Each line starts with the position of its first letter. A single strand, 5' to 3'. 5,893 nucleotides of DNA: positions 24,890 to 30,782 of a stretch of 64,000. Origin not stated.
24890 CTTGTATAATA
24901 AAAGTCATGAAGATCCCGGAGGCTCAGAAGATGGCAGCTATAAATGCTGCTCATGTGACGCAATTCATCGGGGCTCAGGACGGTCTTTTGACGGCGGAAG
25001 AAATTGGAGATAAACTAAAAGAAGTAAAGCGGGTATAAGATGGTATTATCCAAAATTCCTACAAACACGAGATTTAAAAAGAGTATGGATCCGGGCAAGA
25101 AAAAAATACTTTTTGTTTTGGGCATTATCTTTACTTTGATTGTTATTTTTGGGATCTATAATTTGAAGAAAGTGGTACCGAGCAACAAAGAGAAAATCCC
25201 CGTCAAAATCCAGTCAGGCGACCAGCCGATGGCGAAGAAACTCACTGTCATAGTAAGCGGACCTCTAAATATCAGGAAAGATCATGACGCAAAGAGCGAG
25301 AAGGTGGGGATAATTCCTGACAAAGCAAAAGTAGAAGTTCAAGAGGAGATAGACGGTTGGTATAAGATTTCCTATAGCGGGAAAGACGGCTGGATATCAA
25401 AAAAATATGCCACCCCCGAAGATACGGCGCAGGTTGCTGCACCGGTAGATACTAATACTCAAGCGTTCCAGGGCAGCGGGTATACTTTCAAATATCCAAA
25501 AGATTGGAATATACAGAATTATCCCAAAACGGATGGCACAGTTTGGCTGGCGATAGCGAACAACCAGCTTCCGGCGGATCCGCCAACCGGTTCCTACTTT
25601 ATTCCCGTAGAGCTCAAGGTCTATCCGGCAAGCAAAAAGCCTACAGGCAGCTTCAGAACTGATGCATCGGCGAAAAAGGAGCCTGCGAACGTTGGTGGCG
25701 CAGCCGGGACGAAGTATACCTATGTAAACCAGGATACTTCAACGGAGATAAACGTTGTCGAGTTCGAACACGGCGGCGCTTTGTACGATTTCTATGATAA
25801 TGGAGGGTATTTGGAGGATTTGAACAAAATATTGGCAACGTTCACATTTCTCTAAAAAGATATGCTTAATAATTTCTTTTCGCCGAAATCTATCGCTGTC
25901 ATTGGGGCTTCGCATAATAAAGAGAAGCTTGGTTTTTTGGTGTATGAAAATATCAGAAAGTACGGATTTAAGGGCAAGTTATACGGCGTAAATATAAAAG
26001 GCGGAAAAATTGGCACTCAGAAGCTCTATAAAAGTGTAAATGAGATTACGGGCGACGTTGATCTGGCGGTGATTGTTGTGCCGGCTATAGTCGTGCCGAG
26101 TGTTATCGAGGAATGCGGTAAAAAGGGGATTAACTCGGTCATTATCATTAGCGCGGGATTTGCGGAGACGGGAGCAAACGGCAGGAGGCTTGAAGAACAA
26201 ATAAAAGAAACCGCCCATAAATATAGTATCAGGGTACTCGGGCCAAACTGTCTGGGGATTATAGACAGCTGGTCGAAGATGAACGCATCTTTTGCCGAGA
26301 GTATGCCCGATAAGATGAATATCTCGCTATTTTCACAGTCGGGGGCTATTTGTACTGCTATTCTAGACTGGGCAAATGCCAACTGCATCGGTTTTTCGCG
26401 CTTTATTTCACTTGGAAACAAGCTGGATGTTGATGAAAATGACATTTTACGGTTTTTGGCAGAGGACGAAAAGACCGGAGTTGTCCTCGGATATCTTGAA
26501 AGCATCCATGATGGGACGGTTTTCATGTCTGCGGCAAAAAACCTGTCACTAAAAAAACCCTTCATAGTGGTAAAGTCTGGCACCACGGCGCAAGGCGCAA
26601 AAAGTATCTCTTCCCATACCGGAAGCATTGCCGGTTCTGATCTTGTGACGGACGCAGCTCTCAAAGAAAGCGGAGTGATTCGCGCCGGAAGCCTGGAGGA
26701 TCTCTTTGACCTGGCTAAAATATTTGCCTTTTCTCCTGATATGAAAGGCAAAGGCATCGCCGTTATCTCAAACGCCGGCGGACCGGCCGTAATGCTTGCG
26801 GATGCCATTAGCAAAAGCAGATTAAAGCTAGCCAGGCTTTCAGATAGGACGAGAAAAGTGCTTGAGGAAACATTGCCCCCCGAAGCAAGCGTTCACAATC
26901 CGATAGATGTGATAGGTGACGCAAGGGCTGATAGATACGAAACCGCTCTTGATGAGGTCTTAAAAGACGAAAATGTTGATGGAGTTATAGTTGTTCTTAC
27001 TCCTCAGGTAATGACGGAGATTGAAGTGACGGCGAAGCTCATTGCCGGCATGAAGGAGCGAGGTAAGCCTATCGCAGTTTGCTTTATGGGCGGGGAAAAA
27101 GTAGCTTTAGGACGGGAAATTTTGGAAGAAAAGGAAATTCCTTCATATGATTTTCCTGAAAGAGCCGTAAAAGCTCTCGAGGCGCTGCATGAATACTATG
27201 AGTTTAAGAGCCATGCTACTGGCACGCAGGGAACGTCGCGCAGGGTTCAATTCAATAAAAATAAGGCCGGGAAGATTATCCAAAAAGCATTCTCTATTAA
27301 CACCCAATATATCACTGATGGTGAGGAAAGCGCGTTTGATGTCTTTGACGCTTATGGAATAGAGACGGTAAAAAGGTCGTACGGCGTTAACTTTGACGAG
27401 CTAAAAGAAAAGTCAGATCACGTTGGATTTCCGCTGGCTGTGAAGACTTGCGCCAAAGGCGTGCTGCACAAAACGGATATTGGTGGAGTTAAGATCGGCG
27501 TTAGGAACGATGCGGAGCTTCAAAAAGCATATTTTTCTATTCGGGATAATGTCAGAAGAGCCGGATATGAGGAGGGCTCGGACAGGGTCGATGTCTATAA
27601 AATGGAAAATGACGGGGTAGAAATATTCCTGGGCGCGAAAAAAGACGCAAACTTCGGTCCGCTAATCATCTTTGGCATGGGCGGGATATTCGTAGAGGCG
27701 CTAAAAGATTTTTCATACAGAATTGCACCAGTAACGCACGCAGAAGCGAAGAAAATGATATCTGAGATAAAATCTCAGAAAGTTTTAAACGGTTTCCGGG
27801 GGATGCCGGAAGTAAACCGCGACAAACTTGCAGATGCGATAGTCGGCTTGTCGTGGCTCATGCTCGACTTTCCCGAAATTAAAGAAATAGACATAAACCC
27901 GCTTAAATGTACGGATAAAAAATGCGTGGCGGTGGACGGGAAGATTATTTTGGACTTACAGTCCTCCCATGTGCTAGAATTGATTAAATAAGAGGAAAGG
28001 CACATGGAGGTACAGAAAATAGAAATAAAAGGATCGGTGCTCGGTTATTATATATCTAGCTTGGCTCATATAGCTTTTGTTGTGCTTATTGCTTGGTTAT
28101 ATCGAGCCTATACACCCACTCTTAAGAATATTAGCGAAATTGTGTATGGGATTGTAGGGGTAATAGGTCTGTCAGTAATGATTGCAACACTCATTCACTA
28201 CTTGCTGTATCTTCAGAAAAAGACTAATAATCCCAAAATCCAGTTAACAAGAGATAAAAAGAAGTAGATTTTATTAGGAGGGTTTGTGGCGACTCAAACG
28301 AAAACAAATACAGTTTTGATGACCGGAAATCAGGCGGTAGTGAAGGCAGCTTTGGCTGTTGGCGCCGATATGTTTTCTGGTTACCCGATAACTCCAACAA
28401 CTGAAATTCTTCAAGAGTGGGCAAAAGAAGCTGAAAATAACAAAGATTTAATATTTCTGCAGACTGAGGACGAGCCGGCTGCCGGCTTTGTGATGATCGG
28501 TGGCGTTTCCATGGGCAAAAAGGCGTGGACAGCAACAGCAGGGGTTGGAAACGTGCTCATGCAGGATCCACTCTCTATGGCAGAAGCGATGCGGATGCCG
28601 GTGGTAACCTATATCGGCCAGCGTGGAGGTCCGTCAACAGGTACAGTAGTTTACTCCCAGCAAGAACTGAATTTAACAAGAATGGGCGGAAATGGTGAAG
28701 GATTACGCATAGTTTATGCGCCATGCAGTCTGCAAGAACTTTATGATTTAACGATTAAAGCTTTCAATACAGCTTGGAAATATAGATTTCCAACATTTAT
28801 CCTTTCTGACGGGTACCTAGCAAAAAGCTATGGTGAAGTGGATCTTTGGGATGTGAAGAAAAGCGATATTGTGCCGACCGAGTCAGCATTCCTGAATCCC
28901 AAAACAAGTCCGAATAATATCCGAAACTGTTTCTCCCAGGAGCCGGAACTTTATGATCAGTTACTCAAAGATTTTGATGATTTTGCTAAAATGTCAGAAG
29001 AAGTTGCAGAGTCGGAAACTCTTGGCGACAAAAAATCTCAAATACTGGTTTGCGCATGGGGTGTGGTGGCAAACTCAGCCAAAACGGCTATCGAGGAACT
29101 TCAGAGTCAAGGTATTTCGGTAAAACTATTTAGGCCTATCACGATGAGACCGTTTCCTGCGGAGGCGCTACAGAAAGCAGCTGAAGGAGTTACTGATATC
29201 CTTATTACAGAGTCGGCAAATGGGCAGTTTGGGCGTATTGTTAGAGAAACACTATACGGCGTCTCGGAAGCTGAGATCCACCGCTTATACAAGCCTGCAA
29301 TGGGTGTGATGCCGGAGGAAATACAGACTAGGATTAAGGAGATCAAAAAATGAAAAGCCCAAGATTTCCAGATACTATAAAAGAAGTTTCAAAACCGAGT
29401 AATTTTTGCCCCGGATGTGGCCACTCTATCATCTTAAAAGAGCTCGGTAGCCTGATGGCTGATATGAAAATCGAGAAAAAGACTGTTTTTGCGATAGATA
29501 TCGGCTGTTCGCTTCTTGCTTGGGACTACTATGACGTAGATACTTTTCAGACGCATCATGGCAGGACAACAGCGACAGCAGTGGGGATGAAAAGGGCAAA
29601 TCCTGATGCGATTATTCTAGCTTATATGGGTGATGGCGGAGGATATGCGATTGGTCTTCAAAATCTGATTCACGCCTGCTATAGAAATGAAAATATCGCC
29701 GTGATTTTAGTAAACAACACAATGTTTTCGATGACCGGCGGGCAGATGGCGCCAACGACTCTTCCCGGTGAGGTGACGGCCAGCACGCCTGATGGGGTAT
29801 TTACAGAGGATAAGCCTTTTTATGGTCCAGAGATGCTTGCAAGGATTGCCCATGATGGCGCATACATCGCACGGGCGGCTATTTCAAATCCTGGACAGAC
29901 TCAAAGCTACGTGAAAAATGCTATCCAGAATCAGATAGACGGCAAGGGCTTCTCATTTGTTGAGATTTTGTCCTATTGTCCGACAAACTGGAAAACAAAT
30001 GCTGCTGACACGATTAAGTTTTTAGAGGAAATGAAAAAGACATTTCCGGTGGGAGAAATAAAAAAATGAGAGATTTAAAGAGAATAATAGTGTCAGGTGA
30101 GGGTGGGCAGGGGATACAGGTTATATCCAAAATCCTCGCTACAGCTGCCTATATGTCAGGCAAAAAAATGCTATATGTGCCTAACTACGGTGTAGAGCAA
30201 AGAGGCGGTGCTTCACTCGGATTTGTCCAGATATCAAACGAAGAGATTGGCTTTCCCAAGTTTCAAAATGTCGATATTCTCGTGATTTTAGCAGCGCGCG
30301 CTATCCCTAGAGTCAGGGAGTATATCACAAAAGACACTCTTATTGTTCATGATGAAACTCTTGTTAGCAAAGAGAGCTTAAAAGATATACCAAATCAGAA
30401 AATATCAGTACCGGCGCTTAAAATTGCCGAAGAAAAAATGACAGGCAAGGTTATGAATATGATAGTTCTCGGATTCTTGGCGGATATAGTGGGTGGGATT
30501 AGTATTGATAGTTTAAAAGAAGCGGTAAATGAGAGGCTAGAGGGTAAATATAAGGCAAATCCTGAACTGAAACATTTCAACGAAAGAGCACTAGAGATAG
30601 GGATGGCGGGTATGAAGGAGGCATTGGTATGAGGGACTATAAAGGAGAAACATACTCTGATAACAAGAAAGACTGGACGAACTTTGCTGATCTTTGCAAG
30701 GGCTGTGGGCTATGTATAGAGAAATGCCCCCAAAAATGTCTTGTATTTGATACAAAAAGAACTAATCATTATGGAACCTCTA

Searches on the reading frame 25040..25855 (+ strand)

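Call 42: search_protein_families(library=pfam, proteins=[window:25040-25855:+], max_evalue=0.00001)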
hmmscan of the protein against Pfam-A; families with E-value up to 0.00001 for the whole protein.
window:25040-25855:+ (271 aa): 1 family
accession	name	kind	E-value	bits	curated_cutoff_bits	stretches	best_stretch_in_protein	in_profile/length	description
PF08239.17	SH3_3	-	3.1e-12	46.9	27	1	76-123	3-52/54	Bacterial SH3 domain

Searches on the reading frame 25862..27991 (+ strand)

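Call 42: search_protein_families(library=pfam, proteins=[window:25862-27991:+], max_evalue=0.00001)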
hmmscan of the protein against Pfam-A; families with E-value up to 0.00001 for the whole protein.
window:25862-27991:+ (709 aa): 5 families
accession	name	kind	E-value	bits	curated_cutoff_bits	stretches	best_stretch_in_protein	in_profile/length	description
PF13549.11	ATP-grasp_5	-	1.8e-62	211.1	27.6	1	488-697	12-221/221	ATP-grasp domain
PF13607.11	Succ_CoA_lig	-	2.7e-51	173.4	27.4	1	153-288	3-138/138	Succinyl-CoA ligase like flavodoxin domain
PF13380.12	CoA_binding_2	-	6.1e-22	78.7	22.8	1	9-134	1-114/116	CoA binding domain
PF02629.25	CoA_binding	-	2.7e-15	57.3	22.3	1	7-99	2-97/97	CoA binding domain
PF19045.5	Ligase_CoA_2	-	1.3e-09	38.8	23.7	1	300-441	2-150/162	Ligase-CoA domain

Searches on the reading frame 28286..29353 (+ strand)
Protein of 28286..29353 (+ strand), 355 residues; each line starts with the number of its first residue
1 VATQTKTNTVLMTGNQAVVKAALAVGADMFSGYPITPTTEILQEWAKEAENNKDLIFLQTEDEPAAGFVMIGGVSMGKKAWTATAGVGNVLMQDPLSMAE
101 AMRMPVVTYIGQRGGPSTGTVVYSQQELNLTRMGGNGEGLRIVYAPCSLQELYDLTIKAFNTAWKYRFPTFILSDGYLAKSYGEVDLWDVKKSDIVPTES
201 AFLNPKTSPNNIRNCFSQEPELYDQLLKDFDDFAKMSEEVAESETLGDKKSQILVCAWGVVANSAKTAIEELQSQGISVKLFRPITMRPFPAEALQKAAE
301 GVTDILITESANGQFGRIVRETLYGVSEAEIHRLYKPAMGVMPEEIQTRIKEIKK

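Call 42: search_protein_families(library=pfam, proteins=[window:28286-29353:+], max_evalue=0.00001)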
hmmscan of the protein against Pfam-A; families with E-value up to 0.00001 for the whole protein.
window:28286-29353:+ (355 aa): 3 families
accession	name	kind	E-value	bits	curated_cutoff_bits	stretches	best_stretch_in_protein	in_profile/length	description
PF01855.24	POR_N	-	5.4e-40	138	27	1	21-207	2-188/231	Pyruvate flavodoxin/ferredoxin oxidoreductase, thiamine diP-bdg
PF17147.9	PFOR_II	-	5.9e-13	49.5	27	1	253-326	3-81/102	Pyruvate:ferredoxin oxidoreductase core domain II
PF02780.25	Transketolase_C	-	3.7e-07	30.5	25.9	1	249-343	8-107/124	Transketolase, C-terminal domain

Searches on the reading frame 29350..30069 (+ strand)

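Call 42: search_protein_families(library=pfam, proteins=[window:29350-30069:+], max_evalue=0.00001)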
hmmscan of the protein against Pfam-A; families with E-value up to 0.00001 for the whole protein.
window:29350-30069:+ (239 aa): 1 family
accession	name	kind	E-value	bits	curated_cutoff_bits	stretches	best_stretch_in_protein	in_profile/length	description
PF02775.26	TPP_enzyme_C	-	9.1e-21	74.7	21.9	1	51-206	2-151/151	Thiamine pyrophosphate enzyme, C-terminal TPP binding domain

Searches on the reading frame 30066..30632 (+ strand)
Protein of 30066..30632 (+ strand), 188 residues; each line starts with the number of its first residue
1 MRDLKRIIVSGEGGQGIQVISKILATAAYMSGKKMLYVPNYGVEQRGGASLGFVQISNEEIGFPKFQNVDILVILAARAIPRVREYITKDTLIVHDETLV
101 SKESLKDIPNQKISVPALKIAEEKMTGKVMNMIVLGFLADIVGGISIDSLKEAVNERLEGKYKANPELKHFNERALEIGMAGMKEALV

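Call 42: search_protein_families(library=pfam, proteins=[window:30066-30632:+], max_evalue=0.00001)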
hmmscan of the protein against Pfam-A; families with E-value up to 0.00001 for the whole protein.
window:30066-30632:+ (188 aa): 1 family
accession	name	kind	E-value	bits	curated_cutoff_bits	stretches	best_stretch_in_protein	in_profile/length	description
PF01558.24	POR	-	1.5e-34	120.1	27.4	1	13-180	1-172/173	Pyruvate ferredoxin/flavodoxin oxidoreductase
